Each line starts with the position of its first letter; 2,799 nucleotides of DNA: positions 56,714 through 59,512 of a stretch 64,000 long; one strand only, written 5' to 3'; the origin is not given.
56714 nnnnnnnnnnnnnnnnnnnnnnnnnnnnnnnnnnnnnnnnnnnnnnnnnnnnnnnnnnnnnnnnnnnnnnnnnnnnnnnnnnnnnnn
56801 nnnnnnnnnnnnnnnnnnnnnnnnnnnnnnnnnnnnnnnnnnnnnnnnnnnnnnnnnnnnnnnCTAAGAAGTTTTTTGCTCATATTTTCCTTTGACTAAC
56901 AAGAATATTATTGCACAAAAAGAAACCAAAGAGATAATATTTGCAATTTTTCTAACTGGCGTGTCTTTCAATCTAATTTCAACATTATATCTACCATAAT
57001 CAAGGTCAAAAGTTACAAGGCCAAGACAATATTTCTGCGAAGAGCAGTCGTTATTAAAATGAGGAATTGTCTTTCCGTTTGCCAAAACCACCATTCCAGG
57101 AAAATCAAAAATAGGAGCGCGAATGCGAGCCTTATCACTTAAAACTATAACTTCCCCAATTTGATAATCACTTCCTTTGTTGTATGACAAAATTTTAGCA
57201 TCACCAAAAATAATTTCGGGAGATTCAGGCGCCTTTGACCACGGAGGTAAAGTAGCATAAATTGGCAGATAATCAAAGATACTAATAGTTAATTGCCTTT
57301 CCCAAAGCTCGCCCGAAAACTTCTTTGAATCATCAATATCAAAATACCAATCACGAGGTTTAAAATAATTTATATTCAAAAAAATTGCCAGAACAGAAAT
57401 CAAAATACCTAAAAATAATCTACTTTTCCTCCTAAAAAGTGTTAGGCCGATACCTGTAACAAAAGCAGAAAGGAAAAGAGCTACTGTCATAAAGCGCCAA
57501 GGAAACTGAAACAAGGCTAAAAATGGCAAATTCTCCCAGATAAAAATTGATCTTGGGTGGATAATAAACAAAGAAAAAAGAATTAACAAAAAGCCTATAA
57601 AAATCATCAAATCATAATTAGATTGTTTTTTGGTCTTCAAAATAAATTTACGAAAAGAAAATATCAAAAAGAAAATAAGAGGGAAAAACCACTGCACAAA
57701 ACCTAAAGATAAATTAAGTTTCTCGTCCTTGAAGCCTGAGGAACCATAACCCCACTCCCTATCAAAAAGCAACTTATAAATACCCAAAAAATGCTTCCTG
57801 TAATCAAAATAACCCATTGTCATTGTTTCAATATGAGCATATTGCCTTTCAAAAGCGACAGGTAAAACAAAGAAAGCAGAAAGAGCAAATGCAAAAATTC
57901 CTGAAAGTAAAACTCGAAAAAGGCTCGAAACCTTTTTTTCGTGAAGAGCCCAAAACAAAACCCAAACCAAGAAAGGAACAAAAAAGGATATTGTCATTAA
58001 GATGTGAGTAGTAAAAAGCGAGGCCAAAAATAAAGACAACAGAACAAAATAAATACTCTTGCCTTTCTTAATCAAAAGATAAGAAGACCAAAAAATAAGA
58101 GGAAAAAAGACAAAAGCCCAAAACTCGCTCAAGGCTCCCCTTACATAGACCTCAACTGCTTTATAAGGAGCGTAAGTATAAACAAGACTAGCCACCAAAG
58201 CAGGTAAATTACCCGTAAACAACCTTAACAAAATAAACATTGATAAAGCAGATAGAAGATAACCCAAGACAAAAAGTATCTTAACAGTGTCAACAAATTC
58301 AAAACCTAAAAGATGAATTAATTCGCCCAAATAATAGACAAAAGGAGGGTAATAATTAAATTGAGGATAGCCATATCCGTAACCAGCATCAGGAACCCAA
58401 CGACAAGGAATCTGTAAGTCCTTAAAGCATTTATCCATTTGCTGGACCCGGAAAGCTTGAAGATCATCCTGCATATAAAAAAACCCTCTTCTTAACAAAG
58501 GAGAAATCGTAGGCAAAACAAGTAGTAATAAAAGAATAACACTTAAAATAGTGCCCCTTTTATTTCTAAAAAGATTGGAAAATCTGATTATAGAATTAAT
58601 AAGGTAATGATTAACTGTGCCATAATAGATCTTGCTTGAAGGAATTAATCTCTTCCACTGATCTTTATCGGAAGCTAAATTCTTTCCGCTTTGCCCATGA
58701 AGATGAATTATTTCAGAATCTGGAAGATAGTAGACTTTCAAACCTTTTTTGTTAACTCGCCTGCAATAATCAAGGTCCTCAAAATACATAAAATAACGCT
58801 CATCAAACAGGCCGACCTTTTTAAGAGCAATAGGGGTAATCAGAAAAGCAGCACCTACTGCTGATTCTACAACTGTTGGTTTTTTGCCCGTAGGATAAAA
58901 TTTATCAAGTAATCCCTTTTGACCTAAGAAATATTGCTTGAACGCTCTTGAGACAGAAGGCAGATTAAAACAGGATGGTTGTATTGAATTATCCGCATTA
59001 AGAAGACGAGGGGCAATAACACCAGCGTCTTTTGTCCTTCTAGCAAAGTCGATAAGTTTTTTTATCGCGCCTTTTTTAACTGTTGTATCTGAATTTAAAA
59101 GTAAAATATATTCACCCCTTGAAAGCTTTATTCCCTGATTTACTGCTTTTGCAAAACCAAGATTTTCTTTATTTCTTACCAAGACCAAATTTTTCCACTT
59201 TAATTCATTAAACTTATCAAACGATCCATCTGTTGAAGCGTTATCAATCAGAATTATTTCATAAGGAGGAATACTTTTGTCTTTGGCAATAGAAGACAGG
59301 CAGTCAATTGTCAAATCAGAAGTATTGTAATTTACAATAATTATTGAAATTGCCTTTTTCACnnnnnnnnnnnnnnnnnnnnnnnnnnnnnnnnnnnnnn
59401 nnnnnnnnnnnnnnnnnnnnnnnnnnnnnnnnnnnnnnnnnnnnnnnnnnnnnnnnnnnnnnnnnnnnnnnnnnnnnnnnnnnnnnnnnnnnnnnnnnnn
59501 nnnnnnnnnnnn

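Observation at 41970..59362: Second expanded membrane-protein family (GYGYP-LFN-YY-P-F-YYLGE / QFPWRF motifs), including a GT2-GT-C fusion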

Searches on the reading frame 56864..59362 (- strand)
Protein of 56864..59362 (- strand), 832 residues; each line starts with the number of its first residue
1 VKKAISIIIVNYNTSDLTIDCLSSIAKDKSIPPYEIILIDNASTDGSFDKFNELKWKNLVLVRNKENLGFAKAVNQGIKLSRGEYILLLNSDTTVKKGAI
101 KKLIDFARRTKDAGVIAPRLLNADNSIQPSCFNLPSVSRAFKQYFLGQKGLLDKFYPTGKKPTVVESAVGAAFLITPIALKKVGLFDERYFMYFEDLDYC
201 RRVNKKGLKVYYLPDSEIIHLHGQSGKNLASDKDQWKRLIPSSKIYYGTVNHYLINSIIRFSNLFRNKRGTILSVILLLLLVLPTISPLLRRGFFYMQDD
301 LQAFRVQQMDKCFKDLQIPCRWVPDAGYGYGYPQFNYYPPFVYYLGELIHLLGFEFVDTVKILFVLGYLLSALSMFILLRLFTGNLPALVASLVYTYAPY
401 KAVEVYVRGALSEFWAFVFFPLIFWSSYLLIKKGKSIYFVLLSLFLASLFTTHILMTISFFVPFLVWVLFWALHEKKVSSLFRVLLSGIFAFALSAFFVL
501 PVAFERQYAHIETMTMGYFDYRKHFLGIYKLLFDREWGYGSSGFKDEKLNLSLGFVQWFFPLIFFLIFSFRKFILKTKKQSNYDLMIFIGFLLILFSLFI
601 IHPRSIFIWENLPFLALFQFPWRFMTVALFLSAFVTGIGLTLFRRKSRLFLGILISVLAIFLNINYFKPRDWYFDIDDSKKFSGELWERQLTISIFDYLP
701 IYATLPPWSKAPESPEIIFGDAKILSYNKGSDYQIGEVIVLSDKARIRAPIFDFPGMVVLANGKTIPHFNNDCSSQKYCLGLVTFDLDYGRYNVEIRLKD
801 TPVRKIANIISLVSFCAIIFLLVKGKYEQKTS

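Call 8: search_protein_families(library=pfam, proteins=[window:56864-59362:-], max_evalue=0.01)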
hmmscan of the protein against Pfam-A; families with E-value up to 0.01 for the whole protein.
window:56864-59362:- (832 aa): 6 families
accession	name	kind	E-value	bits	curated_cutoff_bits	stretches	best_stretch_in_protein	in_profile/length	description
PF00535.33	Glycos_transf_2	-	1.1e-24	87.7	23.3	1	6-120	1-116/168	Glycosyl transferase family 2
PF13641.12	Glyco_tranf_2_3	-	4.1e-16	60.1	27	1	5-236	3-227/230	Glycosyltransferase like family 2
PF10131.15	PTPS_related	-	5.5e-11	42.1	26.4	1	335-502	1-168/621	6-pyruvoyl-tetrahydropterin synthase related domain; membrane protein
PF13632.12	Glyco_trans_2_3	-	5.9e-07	29.9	27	1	85-287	1-179/198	Glycosyl transferase family group 2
PF10111.15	Glyco_tranf_2_2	-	0.00071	19.6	27.3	1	32-207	28-203/276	Glycosyltransferase like family 2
PF13712.12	Glyco_tranf_2_5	-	0.0042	17.3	27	0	67-231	38-198/210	Glycosyltransferase like family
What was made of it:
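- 56864..59362 (-): M1 fusion protein, 832 aa: cytoplasmic GT2 (GT-A) domain + PF10131/YfhO-like GT-C membrane domain. Pfam PF00535 E 1e-24 and PF10131 E 5.5e-11 (call 8).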

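Call 11: search_protein_families(library=ncbifam, proteins=[window:56864-59362:-], max_evalue=0.01)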
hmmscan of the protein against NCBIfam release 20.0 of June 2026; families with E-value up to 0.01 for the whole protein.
window:56864-59362:- (832 aa): 20 families
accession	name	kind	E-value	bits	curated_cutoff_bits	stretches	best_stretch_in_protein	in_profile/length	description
TIGR01556.1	rhamnosyltran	subfamily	1.8e-18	66.7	200.55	1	33-231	21-211/281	rhamnosyltransferase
TIGR03965.1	mycofact_glyco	equivalog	4.1e-14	52.3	280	1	5-223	76-283/467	mycofactocin biosynthesis glycosyltransferase MftF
TIGR03111.1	glyc2_xrt_Gpos1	hypoth_equivalog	1.2e-13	50.6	363.95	1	4-109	50-158/439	TIGR03111 family XrtG-associated glycosyltransferase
NF041875.1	EPS_EpsD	equivalog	1.5e-13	50.8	370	1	5-221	1-207/325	exopolysaccharide biosynthesis glycosyltransferase EpsD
NF007482.0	PRK10073.1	equivalog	1.8e-12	46.9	423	1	3-109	6-112/334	glycosyltransferase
TIGR03937.1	PgaC_IcaA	equivalog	3.2e-12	46.1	422.3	1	3-115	45-158/407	poly-beta-1,6-N-acetyl-D-glucosamine synthase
NF047683.1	TeichurnBiosyTuaG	equivalog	2.3e-11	43.8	400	1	2-113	5-117/252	teichuronic acid biosynthesis protein TuaG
NF038299.1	EPS_HpsN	equivalog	4.5e-11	42.3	425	1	4-226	2-226/317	hormogonium polysaccharide biosynthesis glycosyltransferase HpsN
TIGR04009.1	wcaE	equivalog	2.8e-09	36.6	369.2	1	5-122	6-122/248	colanic acid biosynthesis glycosyltransferase WcaE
TIGR04283.1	glyco_like_mftF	equivalog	8e-09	35.4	182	1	5-115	1-106/221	TIGR04283 family arsenosugar biosynthesis glycosyltransferase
NF053739.1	GlytfEpsEBac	equivalog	1.9e-08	33.6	450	1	5-125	3-125/265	glycosyltransferase EpsE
NF038302.1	EPS_HpsE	equivalog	1.2e-07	31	300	1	5-133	3-137/307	hormogonium polysaccharide biosynthesis glycosyltransferase HpsE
NF050050.1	ProtGlycPglI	equivalog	2.4e-07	30.4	500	1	4-127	3-127/306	GalNAc(5)-diNAcBac-PP-undecaprenol beta-1,3-glucosyltransferase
TIGR04242.1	nodulat_NodC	equivalog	1.5e-06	27.5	550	1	4-108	49-157/395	chitooligosaccharide synthase NodC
NF050113.1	gal_furan_GlfT1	equivalog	7e-05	22.3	330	1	7-221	3-207/290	galactofuranosyltransferase GlfT1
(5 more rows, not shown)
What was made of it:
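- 58673..59362 (-): GT2 catalytic domain (aa 1-~230), with NSDT (aa 90-93) and FEDLD (aa 194-198) motifs. Pfam and NCBIfam hits (calls 8, 11).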

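Call 12: search_solved_structures(query=window:56864-59362:-, max_evalue=1)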
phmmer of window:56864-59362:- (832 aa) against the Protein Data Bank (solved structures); distinct sequences matched with E-value up to 1: 19.
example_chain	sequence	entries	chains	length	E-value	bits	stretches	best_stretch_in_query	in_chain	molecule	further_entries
2z87_A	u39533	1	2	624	1.3e-10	43.4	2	5-139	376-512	Chondroitin synthase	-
2z86_A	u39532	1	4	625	1.4e-10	43.4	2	5-139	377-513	Chondroitin synthase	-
6h1j_A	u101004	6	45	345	2.8e-07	32.4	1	3-117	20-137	Probable ss-1,3-N-acetylglucosaminyltransferase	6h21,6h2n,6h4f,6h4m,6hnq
8bz4_A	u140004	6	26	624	1.6e-06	29.9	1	5-110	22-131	Glycosyltransferase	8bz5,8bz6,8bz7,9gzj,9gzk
8bz8_A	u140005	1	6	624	1.6e-06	29.9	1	5-110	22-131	Glycosyltransferase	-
6p61_A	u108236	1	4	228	4.1e-06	28.6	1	4-106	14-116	Glycosyltransferase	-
5hea_A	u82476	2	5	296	5.2e-06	28.2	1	4-103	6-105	Putative glycosyltransferase (GalT1)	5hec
5mlz_A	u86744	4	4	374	7.6e-06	27.7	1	4-114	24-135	Dolichol monophosphate mannose synthase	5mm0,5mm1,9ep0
5tze_C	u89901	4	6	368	1.5e-05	26.7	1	5-107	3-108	Glycosyl transferase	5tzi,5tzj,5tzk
5tz8_A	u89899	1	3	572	3.1e-05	25.7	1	5-107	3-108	Glycosyl transferase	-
3bcv_A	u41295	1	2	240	5e-05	25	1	5-108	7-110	Putative glycosyltransferase protein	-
9omm_A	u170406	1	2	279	0.00061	21.4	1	5-130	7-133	Glycosyltransferase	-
9omh_A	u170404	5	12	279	0.00062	21.4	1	5-130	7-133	Glycosyltransferase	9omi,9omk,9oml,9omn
9omj_A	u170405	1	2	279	0.00062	21.4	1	5-130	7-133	Glycosyltransferase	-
8vh7_A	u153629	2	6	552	0.005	18.3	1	4-112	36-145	Heparosan synthase B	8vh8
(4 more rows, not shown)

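Call 14: find_homologous_proteins(query=window:56864-59362:-, max_evalue=0.00001)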
Query window:56864-59362:- (832 aa): 1782 proteins with E <= 0.00001 among 8000 candidates; the best 120 are listed.
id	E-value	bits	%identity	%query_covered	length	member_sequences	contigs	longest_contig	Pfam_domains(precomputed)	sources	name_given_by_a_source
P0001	0.0e+0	1859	99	100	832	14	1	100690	PF13632.13,PF10131.16,PF13641.13,PF00535.33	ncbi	-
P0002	0.0e+0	1125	61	97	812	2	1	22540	PF13506.14,PF13641.13,PF00535.33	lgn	-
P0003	2.6e-298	1010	54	99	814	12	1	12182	PF10111.15,PF13641.13,PF00535.33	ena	-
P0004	9.9e-295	998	54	100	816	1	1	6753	PF13641.13,PF00535.33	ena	-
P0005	4.3e-292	990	53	99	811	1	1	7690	PF10111.15,PF13641.13,PF09586.17,PF00535.33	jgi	jgi:GT2 family glycosyltransferase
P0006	7.9e-291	985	53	99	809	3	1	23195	PF10131.16,PF13641.13,PF00535.33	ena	-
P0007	3.7e-290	983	54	100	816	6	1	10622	PF13712.13,PF13632.13,PF13641.13,PF00535.33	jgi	jgi:GT2 family glycosyltransferase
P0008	6.1e-290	982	54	99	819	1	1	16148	PF13641.13,PF00535.33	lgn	-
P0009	7.4e-290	982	54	99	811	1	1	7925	PF10131.16,PF13641.13,PF00535.33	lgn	-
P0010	1.2e-287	975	54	99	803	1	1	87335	PF10131.16,PF13641.13,PF00535.33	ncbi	-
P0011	1.8e-287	974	54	99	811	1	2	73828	PF13632.13,PF10111.15,PF13641.13,PF09586.17,PF00535.33,PF13231.13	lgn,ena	-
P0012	3.8e-287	973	53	99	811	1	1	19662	PF10131.16,PF13641.13,PF00535.33,PF13231.13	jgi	-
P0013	1.6e-286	971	53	99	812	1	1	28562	PF13712.13,PF13632.13,PF10131.16,PF13641.13,PF09586.17,PF00535.33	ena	-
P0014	6.2e-286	969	53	99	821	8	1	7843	PF13632.13,PF10111.15,PF13641.13,PF00535.33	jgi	jgi:GT2 family glycosyltransferase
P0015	8.8e-286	969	55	97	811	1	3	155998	PF13632.13,PF13641.13,PF00535.33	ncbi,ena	ncbi:MAG: glycosyltransferase [Patescibacteria group bacterium]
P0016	9.1e-286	969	53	100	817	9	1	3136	PF10131.16,PF13641.13,PF00535.33,PF13231.13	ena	-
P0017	1.7e-285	968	53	100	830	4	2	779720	PF10111.15,PF13641.13,PF00535.33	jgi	jgi:GT2 family glycosyltransferase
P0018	2.6e-285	967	40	99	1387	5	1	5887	PF13632.13,PF10131.16,PF10111.15,PF13641.13,PF00535.33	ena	-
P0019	7.4e-285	966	52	99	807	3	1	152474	PF13632.13,PF10131.16,PF13641.13,PF00535.33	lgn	-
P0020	1.3e-284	965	52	99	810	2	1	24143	PF13632.13,PF13641.13,PF00535.33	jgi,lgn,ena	-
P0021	4.4e-284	963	52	100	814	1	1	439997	PF13712.13,PF13641.13,PF00535.33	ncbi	-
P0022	1.1e-283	962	53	99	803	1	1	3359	PF10111.15,PF13641.13,PF00535.33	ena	-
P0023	1.7e-283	961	54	99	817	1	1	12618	PF13712.13,PF13641.13,PF00535.33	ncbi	-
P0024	1.4e-282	958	53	99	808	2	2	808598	PF13641.13,PF09586.17,PF00535.33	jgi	jgi:GT2 family glycosyltransferase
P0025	4.7e-282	956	54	100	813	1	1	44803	PF13641.13,PF00535.33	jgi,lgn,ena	-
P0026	1.5e-281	955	51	99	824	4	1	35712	PF10111.15,PF13641.13,PF00535.33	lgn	-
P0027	2.4e-281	954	53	99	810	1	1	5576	PF10131.16,PF13641.13,PF00535.33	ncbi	-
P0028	1.8e-280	951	54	99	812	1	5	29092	PF13641.13,PF00535.33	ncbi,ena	-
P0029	2.8e-280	950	52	99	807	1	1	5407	PF13632.13,PF13641.13,PF00535.33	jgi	jgi:GT2 family glycosyltransferase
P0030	1.4e-279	948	52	100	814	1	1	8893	PF13641.13,PF00535.33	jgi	jgi:GT2 family glycosyltransferase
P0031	2.8e-279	947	52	98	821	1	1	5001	PF10111.15,PF13641.13,PF00535.33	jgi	jgi:GT2 family glycosyltransferase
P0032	4.3e-279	947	52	97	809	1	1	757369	PF13641.13,PF09586.17,PF00535.33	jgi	jgi:GT2 family glycosyltransferase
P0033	7.9e-279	946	52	100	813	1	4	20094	PF13641.13,PF09586.17,PF00535.33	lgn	-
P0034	9.7e-279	945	52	100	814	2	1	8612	PF13632.13,PF13641.13,PF00535.33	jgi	jgi:GT2 family glycosyltransferase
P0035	2.6e-278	944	52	98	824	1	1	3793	PF10111.15,PF13641.13,PF00535.33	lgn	-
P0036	1.5e-277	941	52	97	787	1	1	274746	PF13632.13,PF13641.13,PF09586.17,PF00535.33,PF13231.13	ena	-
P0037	5.4e-277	940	51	99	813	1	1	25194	PF10131.16,PF13641.13,PF00535.33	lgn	-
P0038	8.1e-276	936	51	99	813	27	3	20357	PF10131.16,PF13641.13,PF00535.33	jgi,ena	-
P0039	1.4e-275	935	52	99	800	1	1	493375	PF13712.13,PF13632.13,PF10111.15,PF13641.13,PF09586.17,PF00535.33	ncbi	-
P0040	6.8e-275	933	53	99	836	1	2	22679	PF10131.16,PF10111.15,PF13641.13,PF00535.33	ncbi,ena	-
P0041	1.0e-274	932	51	100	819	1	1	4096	PF10131.16,PF13641.13,PF00535.33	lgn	-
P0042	4.7e-273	927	51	99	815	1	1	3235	PF13641.13,PF00535.33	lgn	-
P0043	7.4e-273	926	52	100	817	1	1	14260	PF10131.16,PF13641.13,PF00535.33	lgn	-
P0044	7.6e-273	926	53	99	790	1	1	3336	PF13712.13,PF13632.13,PF10131.16,PF13641.13,PF00535.33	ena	-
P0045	1.6e-272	925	52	97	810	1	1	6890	PF10131.16,PF13641.13,PF00535.33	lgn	-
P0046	6.0e-272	923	52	99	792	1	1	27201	PF13712.13,PF13641.13,PF00535.33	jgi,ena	-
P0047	1.4e-271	922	50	99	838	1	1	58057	PF10131.16,PF13641.13,PF00535.33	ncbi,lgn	-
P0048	3.8e-270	917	51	99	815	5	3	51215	PF10131.16,PF13641.13,PF00535.33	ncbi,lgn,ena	ncbi:MAG: glycosyltransferase [Patescibacteria group bacterium]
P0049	6.7e-270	916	51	100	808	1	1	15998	PF13632.13,PF13641.13,PF00535.33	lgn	-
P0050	2.7e-269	914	50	99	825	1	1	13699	PF10131.16,PF10111.15,PF13641.13,PF00535.33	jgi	jgi:GT2 family glycosyltransferase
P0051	2.0e-268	911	52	99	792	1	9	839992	PF13712.13,PF10131.16,PF13641.13,PF00535.33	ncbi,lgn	-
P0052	3.1e-268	911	52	97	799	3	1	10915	PF13712.13,PF13632.13,PF10131.16,PF13641.13,PF00535.33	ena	-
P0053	3.4e-268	910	50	99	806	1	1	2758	PF13712.13,PF13641.13,PF00535.33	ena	-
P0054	1.3e-267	909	50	99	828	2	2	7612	PF13641.13,PF00535.33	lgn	-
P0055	2.1e-267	908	52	97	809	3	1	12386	PF13712.13,PF13641.13,PF00535.33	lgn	-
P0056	6.9e-267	906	52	99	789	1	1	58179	PF13712.13,PF13632.13,PF10131.16,PF13641.13,PF00535.33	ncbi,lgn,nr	ncbi:MAG TPA: glycosyltransferase [Patescibacteria group bacterium]|nr:glycosyltransferase [Patescib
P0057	1.4e-264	898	49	100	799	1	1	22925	PF10131.16,PF13641.13,PF00535.33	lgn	-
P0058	4.0e-264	897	49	100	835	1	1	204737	PF13641.13,PF00535.33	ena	-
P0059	1.9e-262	891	52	99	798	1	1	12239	PF10131.16,PF13641.13,PF00535.33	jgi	jgi:GT2 family glycosyltransferase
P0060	5.2e-261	887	49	97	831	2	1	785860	PF10131.16,PF13641.13,PF00535.33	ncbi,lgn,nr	ncbi:MAG: hypothetical protein KatS3mg088_423 [Patescibacteria group bacterium]|nr:MAG: hypothetical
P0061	2.3e-258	878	50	99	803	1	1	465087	PF10131.16,PF13641.13,PF00535.33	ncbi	-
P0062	8.9e-258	876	50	98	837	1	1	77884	PF10131.16,PF10111.15,PF13641.13,PF00535.33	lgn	-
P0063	1.1e-257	876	50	98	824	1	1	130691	PF13641.13,PF00535.33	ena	-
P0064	1.3e-256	872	50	98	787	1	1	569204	PF13641.13,PF00535.33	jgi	jgi:GT2 family glycosyltransferase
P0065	7.0e-255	866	51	98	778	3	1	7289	PF10131.16,PF13641.13,PF00535.33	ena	-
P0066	2.3e-253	861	73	63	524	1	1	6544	PF10131.16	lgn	-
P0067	1.1e-236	806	48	99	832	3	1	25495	PF13632.13,PF10111.15,PF13506.14,PF13641.13,PF00535.33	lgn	-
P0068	6.3e-215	734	53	75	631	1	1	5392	PF13712.13,PF13632.13,PF10111.15,PF13641.13,PF00535.33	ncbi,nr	ncbi:MAG: glycosyltransferase, partial [bacterium]|nr:glycosyltransferase [bacterium]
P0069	6.1e-208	711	57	68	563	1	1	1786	PF10131.16,PF13641.13,PF00535.33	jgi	jgi:GT2 family glycosyltransferase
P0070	2.0e-205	703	54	68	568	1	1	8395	PF10131.16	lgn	-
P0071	9.8e-205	701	56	66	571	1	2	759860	PF10131.16,PF13231.13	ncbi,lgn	-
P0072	5.8e-204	698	54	68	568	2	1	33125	PF10131.16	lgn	-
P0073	3.7e-203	695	54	68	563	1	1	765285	PF10131.16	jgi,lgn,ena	-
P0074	4.5e-203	695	55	69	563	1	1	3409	PF10131.16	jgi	jgi:hypothetical protein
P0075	6.8e-203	694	54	68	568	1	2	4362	PF10131.16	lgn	-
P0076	1.6e-202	693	55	66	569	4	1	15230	PF10131.16,PF09586.17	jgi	-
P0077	2.5e-202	693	42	96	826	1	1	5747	PF10131.16,PF13641.13,PF00535.33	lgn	-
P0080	8.5e-200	684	53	68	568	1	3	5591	PF10131.16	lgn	-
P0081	6.5e-199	681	55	68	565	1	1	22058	PF10131.16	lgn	-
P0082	1.1e-198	681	54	66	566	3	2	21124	PF10131.16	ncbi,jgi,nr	ncbi:MAG: hypothetical protein ACD_13C00119G0006 [uncultured bacterium]|nr:MAG: hypothetical protein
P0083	1.2e-198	680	52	69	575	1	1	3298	PF10131.16,PF09586.17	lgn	-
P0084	2.2e-198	680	56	65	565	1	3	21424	PF10131.16,PF09586.17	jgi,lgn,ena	jgi:uncharacterized membrane protein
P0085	6.6e-198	678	55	66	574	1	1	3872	PF10131.16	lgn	-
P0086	1.0e-197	677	52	68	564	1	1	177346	PF10131.16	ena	-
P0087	1.0e-197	677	53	68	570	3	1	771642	-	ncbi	-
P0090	7.2e-197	675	53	68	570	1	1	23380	PF10131.16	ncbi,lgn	-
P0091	1.1e-196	674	54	68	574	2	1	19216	PF10131.16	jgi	-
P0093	2.5e-196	673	53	66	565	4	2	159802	PF10131.16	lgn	-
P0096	4.8e-196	672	53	69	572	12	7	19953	PF10131.16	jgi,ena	-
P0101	8.1e-195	668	50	80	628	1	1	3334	PF13641.13,PF00535.33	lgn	-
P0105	1.3e-194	667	54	66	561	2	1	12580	PF10131.16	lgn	-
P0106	1.5e-194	667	53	68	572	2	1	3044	PF10131.16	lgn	-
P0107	1.8e-194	667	52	66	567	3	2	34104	PF10131.16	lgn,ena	-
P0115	1.0e-193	664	54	66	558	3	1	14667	PF10131.16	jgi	jgi:hypothetical protein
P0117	1.2e-193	664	63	55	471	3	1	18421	PF13712.13,PF10111.15,PF13641.13,PF00535.33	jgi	-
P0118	1.2e-193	664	54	67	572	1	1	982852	-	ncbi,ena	-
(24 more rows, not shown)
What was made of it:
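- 56864..59362 (-): At least 65 full-length homolog clusters at 49-61% identity (call 14).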

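Call 16: find_encoding_contigs(protein=P0001, flank=10000, max_places=3)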
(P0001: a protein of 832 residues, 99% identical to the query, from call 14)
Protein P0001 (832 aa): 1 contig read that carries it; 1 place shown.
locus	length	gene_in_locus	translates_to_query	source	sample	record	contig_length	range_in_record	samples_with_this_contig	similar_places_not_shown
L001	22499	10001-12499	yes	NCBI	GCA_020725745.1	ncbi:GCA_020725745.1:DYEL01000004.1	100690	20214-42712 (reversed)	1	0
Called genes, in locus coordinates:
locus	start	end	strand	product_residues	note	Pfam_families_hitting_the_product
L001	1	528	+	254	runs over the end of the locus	PF00535:Glycos_transf_2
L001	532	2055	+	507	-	PF02366:PMT, PF13231:PMT_2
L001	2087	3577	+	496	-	PF01943:Polysacc_synt, PF13440:Polysacc_synt_3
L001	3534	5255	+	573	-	-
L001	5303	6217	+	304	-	PF00535:Glycos_transf_2, PF10111:Glyco_tranf_2_2 (weak)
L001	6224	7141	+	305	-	PF00535:Glycos_transf_2, PF13641:Glyco_tranf_2_3, PF13632:Glyco_trans_2_3 (faint)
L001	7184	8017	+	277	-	PF00535:Glycos_transf_2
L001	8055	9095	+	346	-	PF00534:Glycos_transf_1, PF13692:Glyco_trans_1_4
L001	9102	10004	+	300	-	PF00535:Glycos_transf_2, PF13641:Glyco_tranf_2_3, PF13632:Glyco_trans_2_3 (weak)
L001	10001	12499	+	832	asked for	PF00535:Glycos_transf_2, PF13641:Glyco_tranf_2_3, PF13632:Glyco_trans_2_3 (weak), PF10131:PTPS_related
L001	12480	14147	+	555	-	PF10131:PTPS_related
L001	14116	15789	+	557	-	PF10131:PTPS_related (weak)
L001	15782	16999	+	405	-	-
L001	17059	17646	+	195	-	-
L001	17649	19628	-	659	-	-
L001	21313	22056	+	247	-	PF00535:Glycos_transf_2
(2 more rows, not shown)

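Call 29: find_encoding_contigs(protein=P0073, flank=8000, max_places=1)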
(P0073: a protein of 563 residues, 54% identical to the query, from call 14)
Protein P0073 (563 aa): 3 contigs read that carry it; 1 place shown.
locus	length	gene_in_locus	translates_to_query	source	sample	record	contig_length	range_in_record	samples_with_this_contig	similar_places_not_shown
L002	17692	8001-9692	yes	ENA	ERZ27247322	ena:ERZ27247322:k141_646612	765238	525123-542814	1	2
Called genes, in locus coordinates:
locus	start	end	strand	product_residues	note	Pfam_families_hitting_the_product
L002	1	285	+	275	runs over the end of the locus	PF00535:Glycos_transf_2, PF10111:Glyco_tranf_2_2 (weak), PF13641:Glyco_tranf_2_3, PF13632:Glyco_trans_2_3 (weak)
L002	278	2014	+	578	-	-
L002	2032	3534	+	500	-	PF02366:PMT, PF13231:PMT_2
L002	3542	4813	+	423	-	PF09594:GT87 (weak)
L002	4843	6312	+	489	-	PF01943:Polysacc_synt, PF13440:Polysacc_synt_3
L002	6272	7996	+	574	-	-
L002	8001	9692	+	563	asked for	PF10131:PTPS_related (weak)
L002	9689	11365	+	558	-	PF10131:PTPS_related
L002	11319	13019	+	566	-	PF09586:YfhO (faint)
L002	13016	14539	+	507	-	PF02366:PMT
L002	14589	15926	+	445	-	-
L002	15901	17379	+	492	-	PF13231:PMT_2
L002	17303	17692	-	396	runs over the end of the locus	PF26314:MptA_B_family, PF09594:GT87 (weak)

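Call 30: find_encoding_contigs(protein=P0087, flank=8000, max_places=1)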
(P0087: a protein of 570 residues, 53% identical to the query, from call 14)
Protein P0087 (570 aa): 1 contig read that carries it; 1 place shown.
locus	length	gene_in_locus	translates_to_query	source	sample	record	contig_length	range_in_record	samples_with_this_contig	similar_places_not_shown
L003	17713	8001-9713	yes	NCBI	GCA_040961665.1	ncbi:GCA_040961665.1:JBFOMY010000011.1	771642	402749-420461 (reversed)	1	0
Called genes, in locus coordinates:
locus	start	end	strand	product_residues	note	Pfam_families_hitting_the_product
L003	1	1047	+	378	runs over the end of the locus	-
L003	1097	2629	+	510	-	PF02366:PMT, PF13231:PMT_2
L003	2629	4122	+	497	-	PF01943:Polysacc_synt, PF13440:Polysacc_synt_3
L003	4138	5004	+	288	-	PF00535:Glycos_transf_2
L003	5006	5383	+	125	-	-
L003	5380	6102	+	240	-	-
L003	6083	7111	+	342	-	PF13439:Glyco_transf_4 (faint), PF00534:Glycos_transf_1, PF13692:Glyco_trans_1_4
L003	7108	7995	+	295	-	PF00535:Glycos_transf_2, PF10111:Glyco_tranf_2_2 (faint), PF13641:Glyco_tranf_2_3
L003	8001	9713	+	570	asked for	-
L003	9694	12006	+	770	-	PF09586:YfhO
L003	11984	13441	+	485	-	-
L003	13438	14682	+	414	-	PF09594:GT87, PF05007:Mannosyl_trans (faint)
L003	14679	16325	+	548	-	-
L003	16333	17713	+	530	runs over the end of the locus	PF02366:PMT (weak), PF13231:PMT_2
